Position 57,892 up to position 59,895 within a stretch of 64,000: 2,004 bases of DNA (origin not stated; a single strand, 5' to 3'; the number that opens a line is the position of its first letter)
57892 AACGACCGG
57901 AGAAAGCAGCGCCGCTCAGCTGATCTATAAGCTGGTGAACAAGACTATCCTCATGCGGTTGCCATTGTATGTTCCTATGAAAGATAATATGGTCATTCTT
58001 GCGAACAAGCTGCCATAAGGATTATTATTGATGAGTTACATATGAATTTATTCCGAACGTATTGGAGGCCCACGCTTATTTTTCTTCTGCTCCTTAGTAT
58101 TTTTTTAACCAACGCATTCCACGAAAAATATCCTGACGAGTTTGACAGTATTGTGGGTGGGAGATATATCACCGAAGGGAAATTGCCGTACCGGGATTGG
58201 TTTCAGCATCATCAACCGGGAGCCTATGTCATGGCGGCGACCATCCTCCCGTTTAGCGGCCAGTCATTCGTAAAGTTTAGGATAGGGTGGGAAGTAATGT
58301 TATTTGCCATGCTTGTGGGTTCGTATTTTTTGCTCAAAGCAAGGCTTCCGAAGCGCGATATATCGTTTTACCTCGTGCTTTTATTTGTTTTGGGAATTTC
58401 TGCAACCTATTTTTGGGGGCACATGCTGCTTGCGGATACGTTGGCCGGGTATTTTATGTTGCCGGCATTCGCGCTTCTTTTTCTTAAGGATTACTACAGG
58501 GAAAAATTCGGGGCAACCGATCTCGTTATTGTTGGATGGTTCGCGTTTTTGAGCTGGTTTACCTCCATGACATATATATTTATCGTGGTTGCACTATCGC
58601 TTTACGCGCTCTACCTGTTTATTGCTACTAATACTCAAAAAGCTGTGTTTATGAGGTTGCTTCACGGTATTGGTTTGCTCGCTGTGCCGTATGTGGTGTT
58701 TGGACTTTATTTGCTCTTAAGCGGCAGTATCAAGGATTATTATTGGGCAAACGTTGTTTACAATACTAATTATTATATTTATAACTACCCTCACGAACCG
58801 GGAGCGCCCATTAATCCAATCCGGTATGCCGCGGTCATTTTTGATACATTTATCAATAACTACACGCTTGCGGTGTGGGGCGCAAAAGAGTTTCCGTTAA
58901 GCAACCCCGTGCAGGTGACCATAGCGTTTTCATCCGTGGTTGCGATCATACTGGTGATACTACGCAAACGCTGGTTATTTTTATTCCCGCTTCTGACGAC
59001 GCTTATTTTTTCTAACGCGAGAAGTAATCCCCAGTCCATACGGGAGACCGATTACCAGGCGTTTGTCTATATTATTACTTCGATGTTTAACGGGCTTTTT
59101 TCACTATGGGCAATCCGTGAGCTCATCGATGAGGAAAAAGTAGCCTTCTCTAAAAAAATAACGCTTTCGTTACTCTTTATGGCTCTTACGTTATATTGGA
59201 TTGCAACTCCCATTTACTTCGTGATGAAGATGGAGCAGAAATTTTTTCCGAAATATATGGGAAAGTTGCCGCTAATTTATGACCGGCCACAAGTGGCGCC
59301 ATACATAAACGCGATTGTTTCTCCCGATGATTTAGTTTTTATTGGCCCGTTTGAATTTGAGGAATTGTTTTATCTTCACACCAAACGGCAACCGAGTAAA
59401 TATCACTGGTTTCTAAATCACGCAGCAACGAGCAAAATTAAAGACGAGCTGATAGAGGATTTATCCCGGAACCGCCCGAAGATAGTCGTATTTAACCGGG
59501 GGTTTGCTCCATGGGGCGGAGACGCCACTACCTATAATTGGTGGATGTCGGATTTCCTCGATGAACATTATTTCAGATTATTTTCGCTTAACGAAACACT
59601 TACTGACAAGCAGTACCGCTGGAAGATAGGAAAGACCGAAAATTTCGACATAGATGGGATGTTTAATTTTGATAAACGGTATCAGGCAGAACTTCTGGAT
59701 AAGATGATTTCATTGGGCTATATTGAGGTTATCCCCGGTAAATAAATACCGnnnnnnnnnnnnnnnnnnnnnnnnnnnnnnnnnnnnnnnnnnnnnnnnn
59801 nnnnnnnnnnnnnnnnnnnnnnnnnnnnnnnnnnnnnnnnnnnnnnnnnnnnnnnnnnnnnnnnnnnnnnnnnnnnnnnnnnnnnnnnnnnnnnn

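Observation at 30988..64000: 33-kb cell-envelope glycosylation island unusually rich in GT-C-type membrane glycosyltransferases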

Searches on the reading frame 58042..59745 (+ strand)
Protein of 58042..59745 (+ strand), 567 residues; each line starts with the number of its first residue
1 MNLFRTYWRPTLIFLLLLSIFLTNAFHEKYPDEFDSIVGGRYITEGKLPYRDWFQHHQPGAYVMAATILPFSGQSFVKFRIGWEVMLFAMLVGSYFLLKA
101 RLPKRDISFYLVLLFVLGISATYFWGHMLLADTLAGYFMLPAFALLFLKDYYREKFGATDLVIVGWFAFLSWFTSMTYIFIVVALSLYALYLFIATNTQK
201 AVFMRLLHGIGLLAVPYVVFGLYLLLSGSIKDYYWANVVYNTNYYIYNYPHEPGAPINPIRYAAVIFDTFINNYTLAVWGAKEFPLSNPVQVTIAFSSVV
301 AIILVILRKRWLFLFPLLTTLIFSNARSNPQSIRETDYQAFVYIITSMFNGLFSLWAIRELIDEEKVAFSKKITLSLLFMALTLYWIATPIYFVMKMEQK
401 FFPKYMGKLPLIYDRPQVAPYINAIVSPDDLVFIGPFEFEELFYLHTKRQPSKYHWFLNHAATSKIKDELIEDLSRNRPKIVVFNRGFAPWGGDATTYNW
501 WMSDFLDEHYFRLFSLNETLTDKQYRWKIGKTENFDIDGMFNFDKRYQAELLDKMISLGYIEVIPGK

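Call 7: search_protein_families(library=pfam, proteins=[window:58042-59745:+], max_evalue=0.01)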
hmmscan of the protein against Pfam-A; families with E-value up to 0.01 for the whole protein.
window:58042-59745:+ (567 aa): 0 families

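Call 9: search_protein_families(library=ncbifam, proteins=[window:58042-59745:+], max_evalue=0.1)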
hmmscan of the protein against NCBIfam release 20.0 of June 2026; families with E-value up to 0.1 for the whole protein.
window:58042-59745:+ (567 aa): 0 families
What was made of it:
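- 58042..59745 (+): g23: GT-C fold protein of a family with no Pfam model (567 aa). Its close homologs are unnamed or Patescibacteria/Gottesmanbacteria/Roizmanbacteria records. It is distantly tied to PMT_2. No Pfam or NCBIfam hit (calls 7, 9).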

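Call 23: find_homologous_proteins(query=window:58042-59745:+, max_evalue=0.00001)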
Query window:58042-59745:+ (567 aa): 397 proteins with E <= 0.00001 among 8000 candidates; the best 120 are listed.
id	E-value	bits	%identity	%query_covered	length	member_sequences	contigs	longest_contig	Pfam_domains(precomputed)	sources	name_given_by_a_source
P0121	0.0e+0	1292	100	100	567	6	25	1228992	-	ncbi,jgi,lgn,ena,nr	ncbi:hypothetical protein KJZ67_03985 [Patescibacteria group bacterium]|nr:hypothetical protein [Pat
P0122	0.0e+0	1061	79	99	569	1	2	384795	-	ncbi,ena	-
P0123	0.0e+0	1061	78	99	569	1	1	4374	-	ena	-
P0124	0.0e+0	1054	79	100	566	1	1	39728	-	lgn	-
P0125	0.0e+0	1048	78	100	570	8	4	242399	-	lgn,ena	-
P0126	0.0e+0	1042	79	99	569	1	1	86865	-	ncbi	-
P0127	0.0e+0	1039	78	100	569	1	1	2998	-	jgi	-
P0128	0.0e+0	1035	76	100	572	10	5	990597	-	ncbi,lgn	ncbi:MAG: hypothetical protein ACOY3M_05095 [Patescibacteria group bacterium]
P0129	0.0e+0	1032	77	100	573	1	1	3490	-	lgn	-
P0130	0.0e+0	1032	77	100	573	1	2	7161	-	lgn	-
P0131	0.0e+0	1020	76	100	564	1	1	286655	-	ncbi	-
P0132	0.0e+0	1019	78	97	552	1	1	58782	-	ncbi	-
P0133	0.0e+0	1017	77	97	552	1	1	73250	-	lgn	-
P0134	0.0e+0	1017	76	99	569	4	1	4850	-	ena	-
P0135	0.0e+0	1016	76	99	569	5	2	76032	-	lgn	-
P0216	2.7e-163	563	46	97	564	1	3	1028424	-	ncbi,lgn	-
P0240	4.0e-121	423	39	99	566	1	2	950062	-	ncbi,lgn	-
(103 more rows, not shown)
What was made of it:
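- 58042..59745 (+): 397 homologs, all 'hypothetical' where named (call 23).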

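Call 30: search_solved_structures(query=A2, max_evalue=1)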
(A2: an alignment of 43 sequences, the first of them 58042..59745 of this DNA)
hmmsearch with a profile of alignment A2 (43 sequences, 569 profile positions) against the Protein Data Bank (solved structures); distinct sequences matched with E-value up to 1: 16.
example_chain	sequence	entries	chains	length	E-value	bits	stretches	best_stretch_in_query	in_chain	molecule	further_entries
9fap_C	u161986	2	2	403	0.048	15.7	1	75-202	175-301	Isoform 2 of Gamma-aminobutyric acid receptor subunit gamma-2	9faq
9fau_C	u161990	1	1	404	0.048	15.7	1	75-202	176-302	Isoform 2 of Gamma-aminobutyric acid receptor subunit gamma-2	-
9faj_C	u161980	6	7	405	0.048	15.7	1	75-202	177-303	Isoform 2 of Gamma-aminobutyric acid receptor subunit gamma-2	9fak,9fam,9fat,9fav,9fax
9faw_C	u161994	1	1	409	0.049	15.7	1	75-202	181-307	Isoform 2 of Gamma-aminobutyric acid receptor subunit gamma-2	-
9oum_D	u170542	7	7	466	0.062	15.4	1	75-202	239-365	Gamma-aminobutyric acid receptor subunit gamma-2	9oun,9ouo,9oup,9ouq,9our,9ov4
6dw0_D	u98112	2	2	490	0.065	15.3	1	75-202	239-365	Gamma-aminobutyric acid receptor subunit gamma-2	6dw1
9rge_C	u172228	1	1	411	0.14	14.2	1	75-202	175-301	Gamma-aminobutyric acid receptor subunit gamma-2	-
9fas_C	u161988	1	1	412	0.14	14.2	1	75-202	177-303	Isoform 1 of Gamma-aminobutyric acid receptor subunit gamma-2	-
9rgd_C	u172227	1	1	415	0.14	14.2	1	75-202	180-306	Gamma-aminobutyric acid receptor subunit gamma-2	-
9crs_E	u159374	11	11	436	0.16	14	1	75-202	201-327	Gamma-aminobutyric acid receptor subunit gamma-2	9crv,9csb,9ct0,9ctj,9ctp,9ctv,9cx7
9cxa_E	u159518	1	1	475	0.18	13.8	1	75-202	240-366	Gamma-aminobutyric acid receptor subunit gamma-2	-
8foi_D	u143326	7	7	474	0.18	13.8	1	75-202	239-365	Gamma-aminobutyric acid receptor subunit gamma-2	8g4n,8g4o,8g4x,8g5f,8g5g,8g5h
7qna_C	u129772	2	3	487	0.19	13.8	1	75-202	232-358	Gamma-aminobutyric acid receptor subunit gamma-2 | Gamma-aminobutyric acid type A receptor subunit gamma2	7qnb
6hug_C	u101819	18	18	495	0.19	13.7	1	75-202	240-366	Gamma-aminobutyric acid receptor subunit gamma-2 | GABA(A) receptor subunit gamma-2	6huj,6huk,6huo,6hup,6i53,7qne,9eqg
7qn5_A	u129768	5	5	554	0.32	13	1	90-205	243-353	Gamma-aminobutyric acid receptor subunit alpha-4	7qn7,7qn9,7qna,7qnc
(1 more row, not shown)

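Call 37: predict_structure(alignment_id=A2)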
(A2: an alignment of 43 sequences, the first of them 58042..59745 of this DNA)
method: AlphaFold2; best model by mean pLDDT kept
length: 567 residues; sequences in the alignment: 43
mean_pLDDT: 92.7   pTM: 0.91
mean pLDDT of the five models: 92.7, 92.3, 92.1, 91.6, 90.4
residues with pLDDT >= 90: 438; 70-90: 125; 50-70: 4; < 50: 0
segments of 3 or more residues with pLDDT < 50: none
pLDDT, mean of each block of 10 residues (from residue 1): 83 96 89 93 94 91 98 96 97 98 95 97 94 97 98 96 98 95 98 91 95 97 96 90 77 78 92 92 89 96 95 97 92 90 97 96 87 93 95 94 86 90 94 92 93 87 89 96 91 84 95 93 92 90 96 96 88
secondary structure, 60 per line:
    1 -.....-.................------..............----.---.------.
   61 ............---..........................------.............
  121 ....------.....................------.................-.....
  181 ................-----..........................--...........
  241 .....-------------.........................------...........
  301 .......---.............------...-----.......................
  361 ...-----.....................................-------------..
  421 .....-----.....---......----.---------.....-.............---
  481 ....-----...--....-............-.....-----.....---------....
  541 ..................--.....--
elements in order: H2-6 H8-24 H31-44 H60-72 H76-101 H108-124 H131-151 H158-174 H176-196 H202-227 H230-245 H259-283 H290-307 H311-323 H338-363 H369-405 H419-425 E431-435 H439-444 H459-463 H465-477 E481-484 H495-498 H500-509 H513-517 E523-527 H537-540 E541-544 H545-558 E561-565
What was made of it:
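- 58042..59745 (+): AF2 pLDDT 92.7 (call 37).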

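Call 42: fold_search(model_id=the predicted structure, library=pdb)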
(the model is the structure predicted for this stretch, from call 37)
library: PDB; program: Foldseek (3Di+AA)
matches with E <= 10: 352; with E <= 0.001: 11
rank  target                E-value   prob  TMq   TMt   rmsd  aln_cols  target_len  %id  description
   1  9n9j_I                3.1e-06  1.00  0.40  0.34  13.2       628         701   12  Structure of a GRP94 folding intermediate engaged with a CCDC134- and FKBP11-bound secretory translocon (released 2025-11-19)
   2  8agc_A                4.6e-06  1.00  0.42  0.36  12.9       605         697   13  Structure of yeast oligosaccharylransferase complex with lipid-linked oligosaccharide and non-acceptor peptide bound (released 2022-12-07)
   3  8age_A                4.8e-06  1.00  0.41  0.37  11.8       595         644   12  Structure of yeast oligosaccharylransferase complex with acceptor peptide bound (released 2022-12-07)
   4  3wak                  1.1e-05  1.00  0.42  0.30  15.8       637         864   12  Crystal structure of the Archaeoglobus fulgidus oligosaccharyltransferase (O29867_ARCFU) in the apo form (released 2013-10-30)
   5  8b6l_I                1.4e-05  1.00  0.41  0.36  12.1       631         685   12  Subtomogram average of the human Sec61-TRAP-OSTA-translocon (released 2022-12-07)
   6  8pn9_A                2.0e-05  1.00  0.40  0.36  14.2       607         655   11  Structure of human oligosaccharyltransferase OST-A complex bound to NGI-1 (released 2024-05-08)
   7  7e9s_A                3.6e-05  1.00  0.36  0.27  13.8       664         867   11  Archaeal oligosaccharyltransferase AglB from Archaeoglobus fulgidus in complex with an inhibitory peptide and a dolich (released 2021-09-08)
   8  6s7t_A                4.5e-05  1.00  0.45  0.38  13.1       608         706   11  Cryo-EM structure of human oligosaccharyltransferase complex OST-B (released 2019-12-18)
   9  6gxc_A                3.5e-04  1.00  0.39  0.33   9.8       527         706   12  Bacterial oligosaccharyltransferase PglB in complex with an inhibitory peptide and a reactive lipid-linked oligosaccha (released 2018-11-14)
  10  6ftg_5                3.5e-04  1.00  0.43  0.39  14.3       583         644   11  Subtomogram average of OST-containing ribosome-translocon complexes from canine rough microsomal membranes (released 2018-03-21)
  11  5ogl_A                3.8e-04  1.00  0.40  0.33   9.6       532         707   13  Structure of bacterial oligosaccharyltransferase PglB in complex with an acceptor peptide and an lipid-linked oligosac (released 2017-10-25)
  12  7zlg_A                1.5e-03  0.99  0.28  0.25  17.2       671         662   11  Cryo-EM structure of C-mannosyltransferase CeDPY19, in complex with acceptor peptide and bound to CMT2-Fab and anti-Fa (released 2023-01-11)
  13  7zlh_A                1.5e-03  0.97  0.25  0.23  18.2       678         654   10  Cryo-EM structure of C-mannosyltransferase CeDPY19, in apo state, bound to CMT2-Fab and anti-Fab nanobody (released 2023-01-11)
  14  5ezm                  2.4e-03  1.00  0.43  0.45  11.7       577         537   12  Crystal Structure of ArnT from Cupriavidus metallidurans in the apo state (released 2016-02-17)
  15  5f15                  2.8e-03  1.00  0.41  0.43  12.5       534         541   11  Crystal Structure of ArnT from Cupriavidus metallidurans bound to Undecaprenyl phosphate (released 2016-02-17)
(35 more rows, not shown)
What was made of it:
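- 58042..59745 (+): All 11 Foldseek PDB hits with E < 1e-3 are GT-C (call 42).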

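Call 45: find_encoding_contigs(protein=P0216, flank=10000, max_places=1)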
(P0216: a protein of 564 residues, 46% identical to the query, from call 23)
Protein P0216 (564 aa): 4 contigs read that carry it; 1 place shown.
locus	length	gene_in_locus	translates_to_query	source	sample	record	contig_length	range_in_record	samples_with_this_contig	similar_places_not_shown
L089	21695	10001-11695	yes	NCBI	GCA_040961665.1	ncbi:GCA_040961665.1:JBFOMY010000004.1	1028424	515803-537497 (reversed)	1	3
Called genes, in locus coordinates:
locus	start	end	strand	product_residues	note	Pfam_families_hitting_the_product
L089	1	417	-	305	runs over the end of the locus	PF01073:3Beta_HSD, PF01370:Epimerase, PF02719:Polysacc_synt_2, PF04321:RmlD_sub_bind, PF13460:NAD_binding_10 (weak), PF16363:GDP_Man_Dehyd, PF07993:NAD_binding_4 (weak)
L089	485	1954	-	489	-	-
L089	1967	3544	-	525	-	PF02366:PMT (faint), PF13231:PMT_2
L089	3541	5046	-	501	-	PF13231:PMT_2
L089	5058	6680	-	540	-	-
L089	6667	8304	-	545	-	PF13231:PMT_2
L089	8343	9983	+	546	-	-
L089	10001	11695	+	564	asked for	-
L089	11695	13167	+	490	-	-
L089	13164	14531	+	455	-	-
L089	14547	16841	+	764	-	-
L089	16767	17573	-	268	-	PF00535:Glycos_transf_2, PF10111:Glyco_tranf_2_2, PF13641:Glyco_tranf_2_3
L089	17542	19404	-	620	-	PF09586:YfhO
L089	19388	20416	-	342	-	PF00534:Glycos_transf_1, PF13692:Glyco_trans_1_4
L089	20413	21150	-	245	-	PF00535:Glycos_transf_2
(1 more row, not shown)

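Call 46: find_encoding_contigs(protein=P0240, flank=10000, max_places=1)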
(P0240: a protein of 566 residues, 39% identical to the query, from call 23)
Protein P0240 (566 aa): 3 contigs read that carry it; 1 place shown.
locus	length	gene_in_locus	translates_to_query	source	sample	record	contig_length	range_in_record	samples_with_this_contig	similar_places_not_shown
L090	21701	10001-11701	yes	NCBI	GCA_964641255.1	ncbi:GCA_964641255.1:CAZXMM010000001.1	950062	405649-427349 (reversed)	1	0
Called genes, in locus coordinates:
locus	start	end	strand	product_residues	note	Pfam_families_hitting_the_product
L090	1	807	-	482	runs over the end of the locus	PF01943:Polysacc_synt, PF13440:Polysacc_synt_3, PF03023:MurJ (weak)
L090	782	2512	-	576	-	PF10131:PTPS_related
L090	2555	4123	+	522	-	PF13231:PMT_2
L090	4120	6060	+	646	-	-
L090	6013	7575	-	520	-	PF10131:PTPS_related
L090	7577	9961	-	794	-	PF09586:YfhO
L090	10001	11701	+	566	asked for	-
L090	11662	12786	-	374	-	PF26314:MptA_B_family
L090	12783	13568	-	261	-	PF00535:Glycos_transf_2, PF13641:Glyco_tranf_2_3 (weak)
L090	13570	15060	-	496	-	PF13231:PMT_2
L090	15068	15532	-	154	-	PF04138:GtrA_DPMS_TM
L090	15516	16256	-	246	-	PF00535:Glycos_transf_2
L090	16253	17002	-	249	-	PF00535:Glycos_transf_2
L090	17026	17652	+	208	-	PF01746:tRNA_m1G_MT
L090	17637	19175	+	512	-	-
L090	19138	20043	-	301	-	PF01370:Epimerase, PF04321:RmlD_sub_bind, PF16363:GDP_Man_Dehyd (weak), PF07993:NAD_binding_4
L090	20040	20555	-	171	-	PF00908:dTDP_sugar_isom, PF14667:Polysacc_synt_C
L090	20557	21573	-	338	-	PF01073:3Beta_HSD, PF01370:Epimerase, PF02719:Polysacc_synt_2, PF04321:RmlD_sub_bind, PF07993:NAD_binding_4, PF13460:NAD_binding_10 (weak), PF16363:GDP_Man_Dehyd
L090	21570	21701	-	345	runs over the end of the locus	PF00483:NTP_transferase, PF00132:Hexapep (faint), PF25084:LbH_EIF2B, PF25087:GMPPB_C (weak)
